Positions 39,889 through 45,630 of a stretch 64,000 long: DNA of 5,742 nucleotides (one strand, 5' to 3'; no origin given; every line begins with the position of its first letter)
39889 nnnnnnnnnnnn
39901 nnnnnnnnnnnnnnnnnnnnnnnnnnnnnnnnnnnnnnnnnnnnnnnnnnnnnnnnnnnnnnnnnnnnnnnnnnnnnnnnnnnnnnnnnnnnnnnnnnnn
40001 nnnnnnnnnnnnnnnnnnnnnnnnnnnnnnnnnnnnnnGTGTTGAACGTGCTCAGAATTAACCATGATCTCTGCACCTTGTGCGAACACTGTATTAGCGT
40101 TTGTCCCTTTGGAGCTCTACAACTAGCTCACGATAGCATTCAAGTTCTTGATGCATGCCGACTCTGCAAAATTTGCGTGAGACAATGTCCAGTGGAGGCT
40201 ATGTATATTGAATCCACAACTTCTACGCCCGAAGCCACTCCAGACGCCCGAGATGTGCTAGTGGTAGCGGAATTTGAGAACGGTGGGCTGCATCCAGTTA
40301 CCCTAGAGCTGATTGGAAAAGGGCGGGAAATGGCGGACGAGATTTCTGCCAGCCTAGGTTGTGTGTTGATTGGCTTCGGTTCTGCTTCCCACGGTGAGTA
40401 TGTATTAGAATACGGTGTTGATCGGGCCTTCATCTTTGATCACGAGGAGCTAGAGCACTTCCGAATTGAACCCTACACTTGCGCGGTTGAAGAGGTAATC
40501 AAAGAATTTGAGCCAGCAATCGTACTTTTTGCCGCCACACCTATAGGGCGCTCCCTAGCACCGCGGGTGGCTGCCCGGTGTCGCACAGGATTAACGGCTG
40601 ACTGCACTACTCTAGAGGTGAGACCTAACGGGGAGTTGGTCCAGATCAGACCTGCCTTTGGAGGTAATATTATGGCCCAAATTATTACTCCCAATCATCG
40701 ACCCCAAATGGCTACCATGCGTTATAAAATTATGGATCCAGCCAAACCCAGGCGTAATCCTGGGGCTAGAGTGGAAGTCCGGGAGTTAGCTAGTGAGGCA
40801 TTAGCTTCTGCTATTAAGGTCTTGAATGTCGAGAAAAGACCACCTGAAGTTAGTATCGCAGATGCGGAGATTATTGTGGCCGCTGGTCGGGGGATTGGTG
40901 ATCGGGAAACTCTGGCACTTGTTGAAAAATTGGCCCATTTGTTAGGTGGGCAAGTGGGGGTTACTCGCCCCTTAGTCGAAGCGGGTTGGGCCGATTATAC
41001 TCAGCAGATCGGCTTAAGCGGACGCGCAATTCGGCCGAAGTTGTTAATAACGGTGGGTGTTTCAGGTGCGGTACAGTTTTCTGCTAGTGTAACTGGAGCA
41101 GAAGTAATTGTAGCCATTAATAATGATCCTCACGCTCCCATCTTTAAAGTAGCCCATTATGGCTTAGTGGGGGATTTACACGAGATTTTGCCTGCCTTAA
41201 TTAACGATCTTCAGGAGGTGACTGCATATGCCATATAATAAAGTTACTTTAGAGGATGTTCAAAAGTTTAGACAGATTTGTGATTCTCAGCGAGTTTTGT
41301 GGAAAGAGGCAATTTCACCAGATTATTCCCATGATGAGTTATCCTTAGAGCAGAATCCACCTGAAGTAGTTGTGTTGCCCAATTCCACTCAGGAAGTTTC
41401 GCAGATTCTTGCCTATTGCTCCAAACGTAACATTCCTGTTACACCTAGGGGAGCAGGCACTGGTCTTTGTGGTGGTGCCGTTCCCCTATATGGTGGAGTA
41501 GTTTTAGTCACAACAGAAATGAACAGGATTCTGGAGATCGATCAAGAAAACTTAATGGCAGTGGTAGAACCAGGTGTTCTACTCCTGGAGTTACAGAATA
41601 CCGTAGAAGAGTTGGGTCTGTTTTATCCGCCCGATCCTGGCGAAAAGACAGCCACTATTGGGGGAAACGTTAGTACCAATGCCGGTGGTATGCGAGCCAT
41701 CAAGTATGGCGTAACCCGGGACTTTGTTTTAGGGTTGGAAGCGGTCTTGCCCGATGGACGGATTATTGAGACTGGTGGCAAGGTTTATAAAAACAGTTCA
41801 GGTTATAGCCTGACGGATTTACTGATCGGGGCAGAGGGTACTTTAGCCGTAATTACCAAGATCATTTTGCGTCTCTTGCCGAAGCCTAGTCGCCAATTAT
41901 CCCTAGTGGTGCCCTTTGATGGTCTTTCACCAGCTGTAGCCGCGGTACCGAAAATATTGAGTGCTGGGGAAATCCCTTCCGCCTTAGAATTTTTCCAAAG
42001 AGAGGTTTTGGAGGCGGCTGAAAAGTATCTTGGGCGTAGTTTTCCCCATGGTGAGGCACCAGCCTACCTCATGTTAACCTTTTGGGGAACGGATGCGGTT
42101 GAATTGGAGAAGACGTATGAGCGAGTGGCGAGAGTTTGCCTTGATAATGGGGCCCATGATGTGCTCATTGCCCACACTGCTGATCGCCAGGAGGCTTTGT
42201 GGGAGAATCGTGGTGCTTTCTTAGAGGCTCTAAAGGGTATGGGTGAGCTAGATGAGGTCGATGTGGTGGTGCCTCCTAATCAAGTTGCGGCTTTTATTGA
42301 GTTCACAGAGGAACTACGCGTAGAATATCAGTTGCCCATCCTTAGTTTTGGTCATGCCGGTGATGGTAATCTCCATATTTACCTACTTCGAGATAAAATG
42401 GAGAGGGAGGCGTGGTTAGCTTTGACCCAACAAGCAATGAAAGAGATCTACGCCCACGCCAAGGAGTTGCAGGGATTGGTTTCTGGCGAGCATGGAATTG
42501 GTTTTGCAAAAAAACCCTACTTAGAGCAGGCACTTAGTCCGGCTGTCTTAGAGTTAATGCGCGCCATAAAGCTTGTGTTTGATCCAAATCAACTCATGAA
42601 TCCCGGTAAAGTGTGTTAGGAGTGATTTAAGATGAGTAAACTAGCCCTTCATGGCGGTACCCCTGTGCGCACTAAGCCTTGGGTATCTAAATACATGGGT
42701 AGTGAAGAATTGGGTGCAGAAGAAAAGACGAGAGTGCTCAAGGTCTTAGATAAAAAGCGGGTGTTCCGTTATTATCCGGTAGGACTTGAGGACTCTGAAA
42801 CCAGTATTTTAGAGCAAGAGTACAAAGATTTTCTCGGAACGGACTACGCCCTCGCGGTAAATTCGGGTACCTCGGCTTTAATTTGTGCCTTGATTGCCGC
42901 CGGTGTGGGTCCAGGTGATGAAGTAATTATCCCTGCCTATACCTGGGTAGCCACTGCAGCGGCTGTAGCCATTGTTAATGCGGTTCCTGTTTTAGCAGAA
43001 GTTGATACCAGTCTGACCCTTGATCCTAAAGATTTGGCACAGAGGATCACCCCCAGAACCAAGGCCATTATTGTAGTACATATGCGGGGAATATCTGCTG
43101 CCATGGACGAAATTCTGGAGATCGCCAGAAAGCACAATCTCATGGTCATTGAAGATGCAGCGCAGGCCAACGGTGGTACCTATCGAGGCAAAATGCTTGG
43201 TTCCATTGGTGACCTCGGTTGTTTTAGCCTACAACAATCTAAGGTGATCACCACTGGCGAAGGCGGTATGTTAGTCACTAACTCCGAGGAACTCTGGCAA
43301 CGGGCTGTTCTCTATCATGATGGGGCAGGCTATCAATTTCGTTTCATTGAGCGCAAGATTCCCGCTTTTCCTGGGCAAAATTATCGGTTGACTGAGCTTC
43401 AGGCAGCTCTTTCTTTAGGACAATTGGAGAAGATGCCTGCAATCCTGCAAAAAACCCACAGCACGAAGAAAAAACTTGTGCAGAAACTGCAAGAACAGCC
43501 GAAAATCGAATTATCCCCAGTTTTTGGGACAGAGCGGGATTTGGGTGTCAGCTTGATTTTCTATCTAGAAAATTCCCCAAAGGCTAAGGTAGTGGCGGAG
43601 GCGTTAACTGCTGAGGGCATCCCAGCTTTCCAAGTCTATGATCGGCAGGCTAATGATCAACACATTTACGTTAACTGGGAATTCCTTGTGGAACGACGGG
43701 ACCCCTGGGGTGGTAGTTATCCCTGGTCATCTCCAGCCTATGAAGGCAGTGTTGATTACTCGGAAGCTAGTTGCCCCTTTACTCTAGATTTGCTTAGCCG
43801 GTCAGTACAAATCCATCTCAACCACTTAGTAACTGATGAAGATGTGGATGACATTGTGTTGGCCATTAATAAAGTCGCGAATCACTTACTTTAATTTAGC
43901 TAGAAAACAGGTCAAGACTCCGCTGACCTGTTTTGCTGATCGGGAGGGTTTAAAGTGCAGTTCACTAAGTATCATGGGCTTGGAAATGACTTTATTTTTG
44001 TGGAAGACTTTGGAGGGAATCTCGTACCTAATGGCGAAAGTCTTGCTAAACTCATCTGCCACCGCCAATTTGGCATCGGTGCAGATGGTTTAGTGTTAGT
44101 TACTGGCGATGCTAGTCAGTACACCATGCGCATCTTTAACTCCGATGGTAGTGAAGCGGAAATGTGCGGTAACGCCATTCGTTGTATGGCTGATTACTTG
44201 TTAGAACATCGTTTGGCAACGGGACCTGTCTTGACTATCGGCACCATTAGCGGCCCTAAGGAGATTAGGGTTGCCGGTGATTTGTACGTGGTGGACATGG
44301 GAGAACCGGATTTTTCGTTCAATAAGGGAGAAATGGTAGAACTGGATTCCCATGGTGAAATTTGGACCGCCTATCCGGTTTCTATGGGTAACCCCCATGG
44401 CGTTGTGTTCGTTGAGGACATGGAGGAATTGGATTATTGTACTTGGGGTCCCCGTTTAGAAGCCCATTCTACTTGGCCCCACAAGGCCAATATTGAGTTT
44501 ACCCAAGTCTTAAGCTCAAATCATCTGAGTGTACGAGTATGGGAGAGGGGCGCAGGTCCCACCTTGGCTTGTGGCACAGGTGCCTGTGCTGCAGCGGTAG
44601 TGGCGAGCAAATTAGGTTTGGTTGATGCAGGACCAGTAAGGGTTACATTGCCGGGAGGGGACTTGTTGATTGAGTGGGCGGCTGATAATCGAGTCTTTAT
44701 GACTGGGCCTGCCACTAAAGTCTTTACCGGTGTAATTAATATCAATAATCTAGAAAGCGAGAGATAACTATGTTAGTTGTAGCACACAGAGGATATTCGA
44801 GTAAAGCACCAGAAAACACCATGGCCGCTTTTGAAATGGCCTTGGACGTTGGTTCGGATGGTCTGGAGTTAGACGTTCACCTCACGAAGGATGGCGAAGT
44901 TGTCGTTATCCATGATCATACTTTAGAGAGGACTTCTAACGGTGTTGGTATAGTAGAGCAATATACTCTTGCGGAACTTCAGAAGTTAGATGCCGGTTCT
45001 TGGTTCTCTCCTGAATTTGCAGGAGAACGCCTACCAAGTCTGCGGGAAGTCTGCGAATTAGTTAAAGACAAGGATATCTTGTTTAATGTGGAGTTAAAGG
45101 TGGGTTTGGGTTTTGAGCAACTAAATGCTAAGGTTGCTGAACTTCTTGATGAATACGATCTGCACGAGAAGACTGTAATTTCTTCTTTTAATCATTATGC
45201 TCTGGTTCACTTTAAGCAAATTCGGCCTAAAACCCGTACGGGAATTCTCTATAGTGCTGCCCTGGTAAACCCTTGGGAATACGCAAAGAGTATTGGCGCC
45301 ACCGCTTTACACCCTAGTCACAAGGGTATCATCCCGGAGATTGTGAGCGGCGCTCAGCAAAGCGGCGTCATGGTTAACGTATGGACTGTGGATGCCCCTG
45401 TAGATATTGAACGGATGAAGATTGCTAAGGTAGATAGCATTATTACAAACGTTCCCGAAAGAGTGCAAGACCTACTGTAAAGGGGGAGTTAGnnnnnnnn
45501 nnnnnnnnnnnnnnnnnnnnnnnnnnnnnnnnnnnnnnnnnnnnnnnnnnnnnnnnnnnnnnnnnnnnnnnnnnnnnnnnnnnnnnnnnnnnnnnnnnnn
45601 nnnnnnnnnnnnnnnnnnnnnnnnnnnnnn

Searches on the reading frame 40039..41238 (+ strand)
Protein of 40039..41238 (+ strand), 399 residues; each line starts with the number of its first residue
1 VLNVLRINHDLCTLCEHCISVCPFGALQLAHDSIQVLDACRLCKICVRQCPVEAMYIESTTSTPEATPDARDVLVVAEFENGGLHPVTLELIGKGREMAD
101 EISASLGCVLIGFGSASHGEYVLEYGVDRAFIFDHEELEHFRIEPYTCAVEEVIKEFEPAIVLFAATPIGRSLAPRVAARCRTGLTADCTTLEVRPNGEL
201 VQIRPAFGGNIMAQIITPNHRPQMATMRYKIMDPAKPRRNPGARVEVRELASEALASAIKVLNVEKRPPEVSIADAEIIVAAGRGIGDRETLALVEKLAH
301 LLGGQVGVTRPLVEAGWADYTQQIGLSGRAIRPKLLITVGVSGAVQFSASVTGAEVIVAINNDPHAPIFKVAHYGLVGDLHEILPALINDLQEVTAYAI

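Call 5: search_protein_families(library=pfam, proteins=[window:40039-41238:+], max_evalue=0.01)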
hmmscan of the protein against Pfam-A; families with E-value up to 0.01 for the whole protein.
window:40039-41238:+ (399 aa): 13 families
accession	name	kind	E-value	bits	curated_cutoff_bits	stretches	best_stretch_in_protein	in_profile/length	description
PF01012.27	ETF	-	3.5e-41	141.4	26.7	1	73-251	1-177/181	Electron transfer flavoprotein domain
PF00766.25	ETF_alpha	-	5.7e-29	100.4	27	1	273-351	2-80/81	Electron transfer flavoprotein FAD-binding domain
PF00037.32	Fer4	-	2.8e-11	43.2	21.1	2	6-27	2-23/24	4Fe-4S binding domain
PF12837.12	Fer4_6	-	1.1e-08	35.1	25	1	6-27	3-24/24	4Fe-4S binding domain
PF12838.12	Fer4_7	-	6.4e-08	33.4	27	1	5-26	31-52/52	4Fe-4S dicluster domain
PF13237.11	Fer4_10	-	1.3e-06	28.7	25.5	1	6-51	3-53/53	4Fe-4S dicluster domain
PF13484.11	Fer4_16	-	2.4e-06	28.6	30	0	12-30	2-20/66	4Fe-4S double cluster binding domain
PF12797.12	Fer4_2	-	8.3e-06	25.9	24.5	0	6-24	4-22/22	4Fe-4S binding domain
PF13187.11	Fer4_9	-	2.2e-05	24.8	27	1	12-55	2-52/52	4Fe-4S dicluster domain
PF12800.12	Fer4_4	-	3.3e-05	24.3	24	0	38-52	2-16/17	4Fe-4S binding domain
PF14697.11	Fer4_21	-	4.7e-05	23.9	35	1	6-54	2-56/59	4Fe-4S dicluster domain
PF13183.11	Fer4_8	-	0.0015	19.5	27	0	9-25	51-67/68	4Fe-4S dicluster domain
PF12798.12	Fer4_3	-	0.0036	18.5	27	0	12-26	1-15/15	4Fe-4S binding domain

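Call 6: search_protein_families(library=ncbifam, proteins=[window:40039-41238:+], max_evalue=0.01)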
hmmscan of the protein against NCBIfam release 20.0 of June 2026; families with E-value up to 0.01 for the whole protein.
window:40039-41238:+ (399 aa): 63 families (the best 25 are shown)
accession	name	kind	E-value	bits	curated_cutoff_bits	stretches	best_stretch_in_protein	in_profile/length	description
NF042970.1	AcrlCoAredClosAcrA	equivalog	1.1e-78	264.8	600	2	200-393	160-359/360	acryloyl-CoA reductase electron transfer subunit beta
NF008884.0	PRK11916.1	equivalog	6.3e-39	134.1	528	1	119-392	41-311/312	electron transfer flavoprotein subunit alpha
NF038209.1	mft_etfA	equivalog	1e-36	126.8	240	1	109-391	28-302/303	mycofactocin-associated electron transfer flavoprotein alpha subunit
NF002889.0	PRK03363.1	equivalog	1.1e-31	110.3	549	1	118-391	40-311/313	electron transfer flavoprotein subunit alpha/FixB family protein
NF051845.1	EtFlavAlphaProt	equivalog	2.7e-30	105.7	600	1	69-393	89-401/406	electron transfer flavoprotein subunit alpha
NF045874.1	Vhu_polyferre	exception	4.7e-09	35.4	600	1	5-84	191-270/381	F420-non-reducing hydrogenase associated-polyferredoxin VhuB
NF040864.1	HgcB_ferredoxin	equivalog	2.3e-08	33.7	99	1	4-60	8-66/93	mercury methylation ferredoxin HgcB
NF038196.1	ferrodoxin_EFR1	subfamily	6.1e-08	33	75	1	8-61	183-235/242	EFR1 family ferrodoxin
TIGR01944.1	rnfB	subfamily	8.3e-08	32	68.7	1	4-66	107-171/190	RnfABCDGE type electron transport complex subunit B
NF040684.1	PorD_Arch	equivalog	7.6e-07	29.1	120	1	8-57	30-81/85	pyruvate synthase subunit PorD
NF041778.1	hetero_SS_HdrA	equivalog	1.3e-06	26.5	1400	1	6-62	583-640/771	ferredoxin:CoB-CoM heterodisulfide reductase subunit HdrA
NF011569.0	PRK14993.1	equivalog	1.6e-06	27.8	416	1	10-66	98-158/244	tetrathionate reductase subunit TtrB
NF040770.1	hetero_SS_HdrA2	exception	2.8e-06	25.8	1100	1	6-61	573-629/777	CoB-CoM heterodisulfide reductase HdrA2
TIGR02179.1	PorD_KorD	subfamily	3e-06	27.3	60.05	1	7-57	22-74/78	2-oxoacid:acceptor oxidoreductase, delta subunit, pyruvate/2-ketoisovalerate family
NF004537.0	PRK05888.1-3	equivalog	3.7e-06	26.6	163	1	37-64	67-94/204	NADH-quinone oxidoreductase subunit NuoI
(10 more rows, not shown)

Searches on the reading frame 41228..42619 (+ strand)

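Call 5: search_protein_families(library=pfam, proteins=[window:41228-42619:+], max_evalue=0.01)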
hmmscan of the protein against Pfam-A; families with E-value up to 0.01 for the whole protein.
window:41228-42619:+ (463 aa): 3 families
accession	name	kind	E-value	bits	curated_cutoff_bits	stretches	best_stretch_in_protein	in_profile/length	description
PF02913.24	FAD-oxidase_C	-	3.8e-60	204.1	21.2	1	220-462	2-248/248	FAD linked oxidases, C-terminal domain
PF01565.28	FAD_binding_4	-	1.6e-44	151.4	26.4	1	45-183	1-139/139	FAD binding domain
PF02244.21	Propep_M14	-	0.00048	20.6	22.1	1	342-369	34-61/73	Carboxypeptidase activation peptide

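Call 6: search_protein_families(library=ncbifam, proteins=[window:41228-42619:+], max_evalue=0.01)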
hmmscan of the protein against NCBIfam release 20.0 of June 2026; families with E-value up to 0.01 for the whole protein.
window:41228-42619:+ (463 aa): 13 families
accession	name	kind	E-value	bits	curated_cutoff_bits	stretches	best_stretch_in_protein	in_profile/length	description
TIGR00387.1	glcD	equivalog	8.1e-123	410.3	567.9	1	48-461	1-413/413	glycolate oxidase subunit GlcD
NF008408.0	PRK11230.1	equivalog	9.4e-80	268.5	897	1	15-461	26-470/499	glycolate oxidase subunit GlcD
NF049975.1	2HglutDHaseYdiJ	equivalog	1e-48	165.9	1350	2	39-183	46-193/1018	D-2-hydroxyglutarate dehydrogenase YdiJ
NF008439.0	PRK11282.1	equivalog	2.8e-29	102.1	284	1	58-231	12-185/358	glycolate oxidase subunit GlcE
NF053785.1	DcplphribOxDprE1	equivalog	1.3e-12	47.7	500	1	48-184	18-152/449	decaprenylphosphoryl-beta-D-ribose oxidase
NF041227.1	BagG_FevA2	exception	4.6e-09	35.4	850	1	43-218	44-209/455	bagremycin/ferroverdin biosynthesis FAD-dependent oxygenase BagG/FevA2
TIGR01677.1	pln_FAD_oxido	subfamily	1e-08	34.2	383.1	1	48-225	37-220/560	FAD-dependent oxidoreductase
TIGR01679.1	bact_FAD_ox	subfamily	1.5e-06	27.4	292.25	1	44-214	11-170/419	FAD-linked oxidoreductase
TIGR01678.1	FAD_lactone_ox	subfamily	3e-06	26.4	396.8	1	45-218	15-180/438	sugar 1,4-lactone oxidase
NF008387.0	PRK11183.1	equivalog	1.2e-05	24.1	391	1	11-130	12-134/570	D-lactate dehydrogenase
NF010480.0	PRK13905.1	equivalog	1.8e-05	23.8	259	1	46-180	35-162/303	UDP-N-acetylmuramate dehydrogenase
NF041226.1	BagK_FevA1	equivalog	0.00021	19.9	800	1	43-220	39-207/453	bagremycin/ferroverdin biosynthesis FAD-dependent oxygenase BagK/FevA1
TIGR01676.1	GLDHase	equivalog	0.0038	16.1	458.25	1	48-183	65-197/541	L-galactonolactone dehydrogenase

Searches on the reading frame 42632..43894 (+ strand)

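Call 5: search_protein_families(library=pfam, proteins=[window:42632-43894:+], max_evalue=0.01)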
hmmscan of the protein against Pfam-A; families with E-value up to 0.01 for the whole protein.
window:42632-43894:+ (420 aa): 5 families
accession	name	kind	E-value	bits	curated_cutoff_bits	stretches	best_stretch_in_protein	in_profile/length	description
PF01041.23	DegT_DnrJ_EryC1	-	3e-83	280.5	19.8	1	56-347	25-318/360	DegT/DnrJ/EryC1/StrS aminotransferase family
PF00155.27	Aminotran_1_2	-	7.4e-10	39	19.7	1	60-178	47-188/361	Aminotransferase class I and II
PF01212.27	Beta_elim_lyase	-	1e-08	35.3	27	1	53-295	30-274/288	Beta-eliminating lyase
PF00266.25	Aminotran_5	-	2.5e-07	30.5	21.5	1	76-180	67-180/371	Aminotransferase class-V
PF01053.26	Cys_Met_Meta_PP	-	3.8e-07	29.5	27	1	56-181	53-179/381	Cys/Met metabolism PLP-dependent enzyme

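Call 6: search_protein_families(library=ncbifam, proteins=[window:42632-43894:+], max_evalue=0.01)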
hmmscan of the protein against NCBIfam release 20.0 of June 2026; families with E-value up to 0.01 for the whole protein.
window:42632-43894:+ (420 aa): 38 families (the best 25 are shown)
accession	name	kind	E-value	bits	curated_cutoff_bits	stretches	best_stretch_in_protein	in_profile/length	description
TIGR04181.1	NHT_00031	hypoth_equivalog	8.9e-58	195.9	420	1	60-335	35-325/359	LegC family aminotransferase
NF008687.0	PRK11706.1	equivalog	2.5e-56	191.1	375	1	64-334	40-318/375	dTDP-4-amino-4,6-dideoxygalactose transaminase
TIGR03588.1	PseC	equivalog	1e-52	179.3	423.5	1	58-330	33-321/380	UDP-4-amino-4,6-dideoxy-N-acetyl-beta-L-altrosamine transaminase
NF008658.2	PRK11658.1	equivalog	6.3e-50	169.9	631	1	57-295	35-280/379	UDP-4-amino-4-deoxy-L-arabinose aminotransferase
TIGR02379.1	ECA_wecE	subfamily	4.2e-46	157.4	434.85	1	65-294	41-279/376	dTDP-4-amino-4,6-dideoxy-D-glucose transaminase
TIGR04427.1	PLP_DesI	equivalog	2.2e-37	129.1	650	1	59-295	56-286/390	dTDP-4-dehydro-6-deoxyglucose aminotransferase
NF011936.0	PRK15407.1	equivalog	1.2e-35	123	423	1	59-223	69-242/440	lipopolysaccharide biosynthesis protein RfbH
NF005816.0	PRK07682.1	equivalog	7.8e-11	41.2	620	1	72-179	91-206/390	aminotransferase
NF004770.0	PRK06108.1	subfamily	5e-10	38.7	422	1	62-175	88-209/396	pyridoxal phosphate-dependent aminotransferase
NF041364.1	GntC_guanitoxin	equivalog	5.4e-10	38.7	415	1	68-176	58-174/356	guanitoxin biosynthesis PLP-dependent (S)-gamma-hydroxy-L-arginine cyclodehydratase GntC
NF004621.0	PRK05957.1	equivalog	6.8e-10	38.2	498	1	68-177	86-201/389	pyridoxal phosphate-dependent aminotransferase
NF041091.1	asp_aminotase_Arch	equivalog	5e-09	35.5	550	1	61-176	78-200/376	aspartate aminotransferase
NF005744.0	PRK07568.1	subfamily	5.3e-09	35.3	389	1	74-190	91-215/398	pyridoxal phosphate-dependent aminotransferase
NF006230.0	PRK08363.1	equivalog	2.8e-08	33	534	1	72-177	94-207/398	alanine aminotransferase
NF004769.0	PRK06107.1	equivalog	3.2e-08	32.8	617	1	71-148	93-172/402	aspartate transaminase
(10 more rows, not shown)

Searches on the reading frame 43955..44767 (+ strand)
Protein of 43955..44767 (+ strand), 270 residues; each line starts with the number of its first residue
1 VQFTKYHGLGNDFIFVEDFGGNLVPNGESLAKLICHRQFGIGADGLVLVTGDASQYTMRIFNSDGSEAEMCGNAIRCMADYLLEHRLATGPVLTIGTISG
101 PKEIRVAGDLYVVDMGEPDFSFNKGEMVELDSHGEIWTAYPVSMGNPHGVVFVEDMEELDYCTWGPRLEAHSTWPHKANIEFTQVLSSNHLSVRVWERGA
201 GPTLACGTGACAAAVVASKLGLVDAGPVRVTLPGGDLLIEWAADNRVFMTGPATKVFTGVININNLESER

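Call 5: search_protein_families(library=pfam, proteins=[window:43955-44767:+], max_evalue=0.01)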
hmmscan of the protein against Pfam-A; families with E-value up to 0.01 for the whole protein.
window:43955-44767:+ (270 aa): 1 family
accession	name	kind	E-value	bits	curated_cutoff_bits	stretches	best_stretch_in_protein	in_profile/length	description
PF01678.24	DAP_epimerase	-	9.4e-64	213.4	34.7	2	142-256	3-121/121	Diaminopimelate epimerase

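Call 6: search_protein_families(library=ncbifam, proteins=[window:43955-44767:+], max_evalue=0.01)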
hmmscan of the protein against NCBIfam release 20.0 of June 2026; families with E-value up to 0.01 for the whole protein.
window:43955-44767:+ (270 aa): 2 families
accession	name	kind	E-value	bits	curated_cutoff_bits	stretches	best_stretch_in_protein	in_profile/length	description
TIGR00652.1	DapF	equivalog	3.7e-84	282.3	114.65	1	1-261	1-268/270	diaminopimelate epimerase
NF038284.1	bifunc_DapF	exception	2.5e-31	108.9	350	1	5-252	14-253/254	bifunctional diaminopimelate epimerase/glutamate racemase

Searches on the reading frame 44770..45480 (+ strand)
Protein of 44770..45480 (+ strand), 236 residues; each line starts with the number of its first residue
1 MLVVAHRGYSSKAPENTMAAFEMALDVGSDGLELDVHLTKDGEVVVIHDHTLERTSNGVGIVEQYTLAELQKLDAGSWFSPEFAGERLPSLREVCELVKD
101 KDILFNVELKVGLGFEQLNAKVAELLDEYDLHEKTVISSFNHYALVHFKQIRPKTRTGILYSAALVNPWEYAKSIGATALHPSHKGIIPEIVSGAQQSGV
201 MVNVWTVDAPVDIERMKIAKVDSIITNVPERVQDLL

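Call 16: search_protein_families(library=pfam, proteins=[window:44770-45480:+], max_evalue=0.001)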
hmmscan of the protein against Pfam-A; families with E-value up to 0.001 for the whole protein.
window:44770-45480:+ (236 aa): 1 family
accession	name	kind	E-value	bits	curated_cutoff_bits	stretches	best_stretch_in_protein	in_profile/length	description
PF03009.23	GDPD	-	1.5e-49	169.8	23.6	1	6-230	1-243/244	Glycerophosphoryl diester phosphodiesterase family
